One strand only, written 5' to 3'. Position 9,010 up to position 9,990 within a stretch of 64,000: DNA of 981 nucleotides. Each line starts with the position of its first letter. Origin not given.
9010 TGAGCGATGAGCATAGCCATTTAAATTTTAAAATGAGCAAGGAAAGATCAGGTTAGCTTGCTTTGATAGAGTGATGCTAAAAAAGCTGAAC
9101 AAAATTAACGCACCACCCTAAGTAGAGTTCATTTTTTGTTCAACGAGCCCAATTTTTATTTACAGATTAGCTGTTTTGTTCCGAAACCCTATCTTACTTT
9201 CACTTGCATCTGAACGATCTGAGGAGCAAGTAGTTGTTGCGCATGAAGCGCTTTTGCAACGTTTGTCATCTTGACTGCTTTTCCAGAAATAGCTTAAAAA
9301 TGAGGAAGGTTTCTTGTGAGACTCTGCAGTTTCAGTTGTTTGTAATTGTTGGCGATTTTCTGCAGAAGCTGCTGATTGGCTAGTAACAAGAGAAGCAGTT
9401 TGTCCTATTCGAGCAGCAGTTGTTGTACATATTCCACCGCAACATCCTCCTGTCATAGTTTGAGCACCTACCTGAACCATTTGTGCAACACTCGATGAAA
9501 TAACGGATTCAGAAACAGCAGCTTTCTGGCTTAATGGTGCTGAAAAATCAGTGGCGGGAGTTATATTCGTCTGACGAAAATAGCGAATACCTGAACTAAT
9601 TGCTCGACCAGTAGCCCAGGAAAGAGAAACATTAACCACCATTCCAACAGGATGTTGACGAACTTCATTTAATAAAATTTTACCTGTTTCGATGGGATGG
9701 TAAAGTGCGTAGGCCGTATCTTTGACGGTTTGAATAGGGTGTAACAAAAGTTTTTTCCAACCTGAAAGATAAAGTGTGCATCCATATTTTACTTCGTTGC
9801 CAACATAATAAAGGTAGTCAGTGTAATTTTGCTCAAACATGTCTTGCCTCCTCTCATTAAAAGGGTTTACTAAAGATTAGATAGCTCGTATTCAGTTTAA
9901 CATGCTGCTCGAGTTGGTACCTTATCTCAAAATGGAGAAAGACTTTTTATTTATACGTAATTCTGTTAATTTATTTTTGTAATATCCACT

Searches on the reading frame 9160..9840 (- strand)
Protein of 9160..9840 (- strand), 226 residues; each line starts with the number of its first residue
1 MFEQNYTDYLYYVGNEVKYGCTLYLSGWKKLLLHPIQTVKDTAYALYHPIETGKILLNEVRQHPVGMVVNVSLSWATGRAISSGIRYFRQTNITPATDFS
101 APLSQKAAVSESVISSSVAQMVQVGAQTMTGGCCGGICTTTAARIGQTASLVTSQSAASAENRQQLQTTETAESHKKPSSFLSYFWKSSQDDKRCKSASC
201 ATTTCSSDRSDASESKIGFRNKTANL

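Call 3: search_protein_families(library=pfam, proteins=[window:9160-9840:-], max_evalue=0.01)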
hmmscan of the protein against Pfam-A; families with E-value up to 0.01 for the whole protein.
window:9160-9840:- (226 aa): 0 families

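Call 4: search_protein_families(library=ncbifam, proteins=[window:9160-9840:-], max_evalue=0.01)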
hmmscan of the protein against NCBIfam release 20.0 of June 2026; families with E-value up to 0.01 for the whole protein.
window:9160-9840:- (226 aa): 0 families

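Call 59: search_protein_families(library=pfam, proteins=[window:9160-9840:-], max_evalue=0.001)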
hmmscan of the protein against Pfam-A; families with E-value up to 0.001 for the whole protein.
window:9160-9840:- (226 aa): 0 families
